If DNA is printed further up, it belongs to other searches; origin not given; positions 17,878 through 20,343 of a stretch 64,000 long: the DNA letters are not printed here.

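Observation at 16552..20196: PglB/STT3-type oligosaccharyltransferase divergently paired with a Wzx-like flippase in a high-GC proteobacterium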

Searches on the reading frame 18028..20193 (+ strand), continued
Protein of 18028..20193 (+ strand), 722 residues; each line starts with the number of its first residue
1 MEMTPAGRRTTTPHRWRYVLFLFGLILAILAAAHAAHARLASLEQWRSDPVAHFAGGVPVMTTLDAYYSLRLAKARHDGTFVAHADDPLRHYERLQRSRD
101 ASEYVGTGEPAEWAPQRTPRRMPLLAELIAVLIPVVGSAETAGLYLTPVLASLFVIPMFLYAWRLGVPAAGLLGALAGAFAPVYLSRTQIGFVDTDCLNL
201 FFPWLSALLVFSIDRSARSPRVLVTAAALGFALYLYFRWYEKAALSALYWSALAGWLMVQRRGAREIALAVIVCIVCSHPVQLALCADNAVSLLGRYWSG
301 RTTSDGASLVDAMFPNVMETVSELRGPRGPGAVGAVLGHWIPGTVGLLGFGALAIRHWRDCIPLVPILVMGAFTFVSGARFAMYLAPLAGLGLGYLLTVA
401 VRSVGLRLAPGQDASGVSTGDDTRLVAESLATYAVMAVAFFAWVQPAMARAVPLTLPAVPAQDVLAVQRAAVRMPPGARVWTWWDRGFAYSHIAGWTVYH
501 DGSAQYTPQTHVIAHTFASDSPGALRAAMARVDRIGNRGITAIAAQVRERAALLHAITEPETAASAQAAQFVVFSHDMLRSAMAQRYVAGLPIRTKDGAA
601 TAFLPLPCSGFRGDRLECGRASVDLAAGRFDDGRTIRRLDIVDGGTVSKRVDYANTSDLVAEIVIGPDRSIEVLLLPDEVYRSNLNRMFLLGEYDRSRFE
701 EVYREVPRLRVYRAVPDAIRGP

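Call 36: find_related_loci(query=A1, collection=genome_contigs, flank=6000)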
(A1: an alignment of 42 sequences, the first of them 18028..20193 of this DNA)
Query A1 (722 aa) in genome_contigs; peptide patterns used: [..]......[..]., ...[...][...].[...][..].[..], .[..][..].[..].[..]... (x = any residue, [..] = any of these).
245 stretches matched a pattern; 200 encode a relative of the query (tblastn E <= 1e-3); the best 80 are kept; 80 distinct loci.
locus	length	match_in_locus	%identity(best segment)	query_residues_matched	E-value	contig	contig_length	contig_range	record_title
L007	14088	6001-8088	45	8-713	1e-172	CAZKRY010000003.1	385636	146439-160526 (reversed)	MAG TPA_asm: uncultured Klebsiella sp. isolate SRP237561_co1_356 genome assembly, contig: NODE_11_length_385636_cov_15.9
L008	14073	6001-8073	42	23-713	3e-152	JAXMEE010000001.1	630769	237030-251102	MAG: Burkholderiaceae bacterium isolate STL-PRO54 C3.82.fa-1, whole genome shotgun sequence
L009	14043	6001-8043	36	24-713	5e-138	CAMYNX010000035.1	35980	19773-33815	MAG: uncultured Gammaproteobacteria bacterium isolate FCS_M_Gamma_074 genome assembly, contig: scaffold_2190, whole geno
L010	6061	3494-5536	36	24-713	7e-133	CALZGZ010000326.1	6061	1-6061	MAG: uncultured Gammaproteobacteria bacterium isolate FCS_M_Gamma_077 genome assembly, contig: k121_1381744, whole genom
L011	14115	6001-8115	36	7-715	1e-106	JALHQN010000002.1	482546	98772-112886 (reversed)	MAG: Burkholderiales bacterium isolate bin.9 c_000000000065, whole genome shotgun sequence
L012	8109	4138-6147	36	25-713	3e-105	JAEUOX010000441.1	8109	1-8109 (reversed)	MAG: Rhodoferax sp. isolate new MAG-210 k141_4216988, whole genome shotgun sequence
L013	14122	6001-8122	37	23-713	3e-105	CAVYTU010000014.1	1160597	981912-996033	MAG: uncultured delta proteobacterium isolate MFD05567.bin.2.108 genome assembly, contig: contig_5708, whole genome shot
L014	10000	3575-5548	30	25-713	3e-96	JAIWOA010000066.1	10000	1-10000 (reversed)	MAG: Calditerrivibrio sp. isolate W28 contig-93_2052.0, whole genome shotgun sequence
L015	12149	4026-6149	34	25-713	4e-96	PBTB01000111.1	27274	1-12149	MAG: Deltaproteobacteria bacterium isolate NP72 MHASMcontig_1015919, whole genome shotgun sequence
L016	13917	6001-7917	27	34-714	1e-95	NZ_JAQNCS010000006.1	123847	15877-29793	Deferribacter abyssi strain JR contig00006, whole genome shotgun sequence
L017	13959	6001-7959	29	3-713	1e-93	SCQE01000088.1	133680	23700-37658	MAG: Nitrospirae bacterium isolate DP16D_bin.35 DP16D_bin.35-106610, whole genome shotgun sequence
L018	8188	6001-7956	27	21-714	3e-93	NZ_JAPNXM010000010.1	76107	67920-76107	Deferribacter thermophilus strain BMA NODE_10_length_76107_cov_275.405406, whole genome shotgun sequence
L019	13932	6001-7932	28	18-713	2e-92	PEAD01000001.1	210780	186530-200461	MAG: Nitrospirae bacterium MYbin3 scaffold1, whole genome shotgun sequence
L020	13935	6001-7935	29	35-713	4e-92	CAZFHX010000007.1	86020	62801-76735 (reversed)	MAG TPA_asm: uncultured Deferribacterales bacterium isolate binchicken_co40_43 genome assembly, contig: NODE_295_length_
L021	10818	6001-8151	31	9-713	3e-92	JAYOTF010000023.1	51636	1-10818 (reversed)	MAG: Deltaproteobacteria bacterium isolate 139566_S167_metabat_bins_sens.tsv.074 NODE_510_length_51636_cov_8.046219, who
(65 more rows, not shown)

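Call 43: predict_structure(alignment_id=A1)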
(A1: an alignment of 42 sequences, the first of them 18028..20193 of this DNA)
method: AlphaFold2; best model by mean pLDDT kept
length: 722 residues; sequences in the alignment: 42
mean_pLDDT: 91.6   pTM: 0.90
mean pLDDT of the five models: 91.6, 91.1, 90.3, 89.8, 89.6
residues with pLDDT >= 90: 577; 70-90: 100; 50-70: 31; < 50: 14
segments of 3 or more residues with pLDDT < 50: 1-11
pLDDT, mean of each block of 10 residues (from residue 1): 39 77 98 97 94 96 96 98 96 91 77 93 97 98 96 98 97 98 94 88 98 97 98 96 94 98 98 97 90 77 60 88 82 94 97 97 97 91 97 97 87 56 87 96 96 90 97 96 93 97 90 97 95 95 95 95 73 96 95 91 93 90 94 95 97 95 94 96 98 96 97 81 49
secondary structure, 60 per line:
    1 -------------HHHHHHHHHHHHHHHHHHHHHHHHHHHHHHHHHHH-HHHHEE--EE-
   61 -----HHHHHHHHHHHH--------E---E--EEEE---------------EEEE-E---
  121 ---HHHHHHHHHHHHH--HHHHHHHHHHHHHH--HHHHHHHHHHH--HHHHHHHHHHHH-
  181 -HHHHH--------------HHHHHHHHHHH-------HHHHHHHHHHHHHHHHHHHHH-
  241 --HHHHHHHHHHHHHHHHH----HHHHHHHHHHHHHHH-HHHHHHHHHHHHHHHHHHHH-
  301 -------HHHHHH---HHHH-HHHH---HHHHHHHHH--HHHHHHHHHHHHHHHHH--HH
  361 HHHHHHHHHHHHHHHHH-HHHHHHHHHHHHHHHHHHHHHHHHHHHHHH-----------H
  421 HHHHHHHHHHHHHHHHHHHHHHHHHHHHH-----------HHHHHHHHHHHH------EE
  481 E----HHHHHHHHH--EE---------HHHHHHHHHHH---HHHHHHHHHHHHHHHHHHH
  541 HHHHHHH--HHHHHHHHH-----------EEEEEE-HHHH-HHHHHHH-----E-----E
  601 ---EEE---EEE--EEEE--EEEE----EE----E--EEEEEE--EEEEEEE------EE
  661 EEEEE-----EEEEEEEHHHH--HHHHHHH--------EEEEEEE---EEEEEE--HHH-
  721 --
elements in order (helices of 4 or more, strands of 3 or more residues): H14-48 H50-53 H66-77 E93-96 E112-115 H124-136 H139-152 H155-165 H168-179 H182-186 H201-211 H219-239 H243-259 H264-278 H280-299 H308-313 H317-320 H322-325 H329-337 H340-356 H359-377 H379-408 H420-449 H461-472 E479-481 H486-494 H508-518 H522-547 H550-558 E570-575 H577-580 H582-588 E604-606 E610-612 E615-618 E621-624 E638-643 E646-652 E659-665 E671-677 H678-681 H684-690 E699-705 E709-714

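Call 48: find_related_loci(query=A1, collection=metagenome_contigs, flank=4000)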
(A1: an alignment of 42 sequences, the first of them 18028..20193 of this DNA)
Query A1 (722 aa) in metagenome_contigs; peptide patterns used: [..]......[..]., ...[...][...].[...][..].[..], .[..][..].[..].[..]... (x = any residue, [..] = any of these).
266 stretches matched a pattern; 216 encode a relative of the query (tblastn E <= 1e-3); the best 80 are kept; 80 distinct loci.
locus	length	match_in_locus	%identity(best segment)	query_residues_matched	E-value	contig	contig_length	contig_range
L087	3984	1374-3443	66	29-718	0e+0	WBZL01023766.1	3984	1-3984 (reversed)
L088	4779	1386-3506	54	3-713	0e+0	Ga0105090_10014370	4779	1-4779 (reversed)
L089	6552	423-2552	53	3-715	0e+0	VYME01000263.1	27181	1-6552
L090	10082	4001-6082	46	8-713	4e-168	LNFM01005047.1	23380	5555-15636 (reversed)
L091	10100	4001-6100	35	23-713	2e-122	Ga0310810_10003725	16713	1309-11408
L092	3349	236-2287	36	17-716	9e-126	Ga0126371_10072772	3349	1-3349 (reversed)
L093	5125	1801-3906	36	23-713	7e-121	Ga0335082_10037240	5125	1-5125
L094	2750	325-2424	36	23-713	7e-126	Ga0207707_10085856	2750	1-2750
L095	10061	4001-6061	37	34-713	1e-119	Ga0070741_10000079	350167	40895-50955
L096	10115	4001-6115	35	24-715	1e-119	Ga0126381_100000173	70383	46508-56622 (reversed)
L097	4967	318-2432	35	23-715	3e-119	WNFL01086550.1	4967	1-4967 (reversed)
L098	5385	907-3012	37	24-715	9e-117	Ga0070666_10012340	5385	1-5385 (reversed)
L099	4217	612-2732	36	23-713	2e-117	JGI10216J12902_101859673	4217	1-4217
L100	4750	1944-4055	36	23-713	2e-116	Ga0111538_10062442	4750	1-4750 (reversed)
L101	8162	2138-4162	36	31-716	2e-115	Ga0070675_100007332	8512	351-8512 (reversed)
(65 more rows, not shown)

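Call 49: fold_search(model_id=the predicted structure, library=pdb)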
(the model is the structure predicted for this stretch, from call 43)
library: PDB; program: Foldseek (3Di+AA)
matches with E <= 10: 312; with E <= 0.001: 28
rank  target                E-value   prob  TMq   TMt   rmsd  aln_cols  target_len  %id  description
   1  6gxc_A                3.9e-22  1.00  0.68  0.70   6.7       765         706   18  Bacterial oligosaccharyltransferase PglB in complex with an inhibitory peptide and a reactive lipid-linked oligosaccha (released 2018-11-14)
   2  5ogl_A                6.8e-22  1.00  0.71  0.72   6.1       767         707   18  Structure of bacterial oligosaccharyltransferase PglB in complex with an acceptor peptide and an lipid-linked oligosac (released 2017-10-25)
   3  3rce_A                5.0e-20  1.00  0.67  0.71   6.8       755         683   18  Bacterial oligosaccharyltransferase PglB (released 2011-06-15)
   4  9n9j_I                6.2e-12  1.00  0.55  0.56   9.9       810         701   14  Structure of a GRP94 folding intermediate engaged with a CCDC134- and FKBP11-bound secretory translocon (released 2025-11-19)
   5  8pn9_A                2.5e-11  1.00  0.55  0.60  10.7       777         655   14  Structure of human oligosaccharyltransferase OST-A complex bound to NGI-1 (released 2024-05-08)
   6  8b6l_I                2.7e-11  1.00  0.55  0.58  10.7       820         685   12  Subtomogram average of the human Sec61-TRAP-OSTA-translocon (released 2022-12-07)
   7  8age_A                3.4e-11  1.00  0.56  0.63   9.2       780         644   11  Structure of yeast oligosaccharylransferase complex with acceptor peptide bound (released 2022-12-07)
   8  6s7o_A                4.0e-11  1.00  0.55  0.59   9.8       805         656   14  Cryo-EM structure of human oligosaccharyltransferase complex OST-A (released 2019-12-18)
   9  8agb_A                2.2e-10  1.00  0.54  0.60  10.9       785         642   11  Structure of yeast oligosaccharylransferase complex with lipid-linked oligosaccharide bound (released 2022-12-07)
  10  7e9s_A                3.2e-10  1.00  0.54  0.46  10.2       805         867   14  Archaeal oligosaccharyltransferase AglB from Archaeoglobus fulgidus in complex with an inhibitory peptide and a dolich (released 2021-09-08)
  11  3wak                  3.3e-10  1.00  0.52  0.45  10.5       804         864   13  Crystal structure of the Archaeoglobus fulgidus oligosaccharyltransferase (O29867_ARCFU) in the apo form (released 2013-10-30)
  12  8agc_A                3.6e-10  1.00  0.56  0.57  10.3       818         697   11  Structure of yeast oligosaccharylransferase complex with lipid-linked oligosaccharide and non-acceptor peptide bound (released 2022-12-07)
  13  6s7t_A                4.1e-10  1.00  0.53  0.54   9.8       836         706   12  Cryo-EM structure of human oligosaccharyltransferase complex OST-B (released 2019-12-18)
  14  6ftg_5                4.3e-10  1.00  0.53  0.59  12.3       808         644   15  Subtomogram average of OST-containing ribosome-translocon complexes from canine rough microsomal membranes (released 2018-03-21)
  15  7oci_F                5.3e-10  1.00  0.50  0.55  12.3       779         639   11  Cryo-EM structure of yeast Ost6p containing oligosaccharyltransferase complex (released 2022-02-16)
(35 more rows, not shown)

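Call 72: find_encoding_contigs(protein=P0001, flank=10000, max_places=3)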
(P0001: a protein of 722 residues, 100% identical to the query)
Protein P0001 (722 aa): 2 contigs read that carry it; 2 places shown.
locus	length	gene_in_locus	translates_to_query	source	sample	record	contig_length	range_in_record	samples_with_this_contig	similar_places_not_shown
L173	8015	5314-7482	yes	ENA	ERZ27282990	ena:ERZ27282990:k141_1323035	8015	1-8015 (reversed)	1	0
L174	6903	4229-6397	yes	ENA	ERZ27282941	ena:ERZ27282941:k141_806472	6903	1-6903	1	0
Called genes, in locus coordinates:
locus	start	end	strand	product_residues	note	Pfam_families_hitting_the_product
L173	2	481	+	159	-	?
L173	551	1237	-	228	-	PF01027:Bax1-I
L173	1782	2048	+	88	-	PF05598:DUF772 (weak)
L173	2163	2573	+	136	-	PF21619:DUF6855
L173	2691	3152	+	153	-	PF00903:Glyoxalase, PF13669:Glyoxalase_4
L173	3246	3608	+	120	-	PF11225:DUF3024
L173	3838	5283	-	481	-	PF13440:Polysacc_synt_3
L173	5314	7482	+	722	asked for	PF02516:STT3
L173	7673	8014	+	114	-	?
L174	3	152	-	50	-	?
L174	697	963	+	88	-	PF05598:DUF772 (weak)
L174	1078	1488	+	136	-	PF21619:DUF6855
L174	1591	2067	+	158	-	PF00903:Glyoxalase, PF13669:Glyoxalase_4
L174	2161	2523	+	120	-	PF11225:DUF3024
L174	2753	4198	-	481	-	PF13440:Polysacc_synt_3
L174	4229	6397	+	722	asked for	PF02516:STT3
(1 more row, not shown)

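Call 98: search_protein_representatives(protein=window:18028-20193:+)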
Query: 722 residues. Proteins with E-value up to 0.001 (for the whole library): 1121; up to 1e-10: 440; up to 1e-30: 161. The best 150 are listed.
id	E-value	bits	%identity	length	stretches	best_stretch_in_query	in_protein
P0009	0.0e+00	1029.5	65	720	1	13-718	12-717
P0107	4.3e-124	431.8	39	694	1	6-717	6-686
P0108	2.5e-123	429.2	36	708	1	19-716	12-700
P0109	4.9e-122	425.0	47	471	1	233-713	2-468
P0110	4.6e-120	418.4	39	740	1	23-715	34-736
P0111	8.9e-115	401.0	36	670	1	52-714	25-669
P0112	1.5e-97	344.1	36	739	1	25-713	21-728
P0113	6.4e-90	318.8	31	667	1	17-714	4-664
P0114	3.4e-89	316.4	33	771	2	19-402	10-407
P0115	1.2e-85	304.7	31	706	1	13-714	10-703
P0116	9.3e-83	295.1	30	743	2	312-714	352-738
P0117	1.5e-82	294.4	30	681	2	123-713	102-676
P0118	8.5e-81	288.7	31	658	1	34-714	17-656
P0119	2.0e-80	287.5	29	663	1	18-713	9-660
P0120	6.3e-80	285.8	29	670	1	25-713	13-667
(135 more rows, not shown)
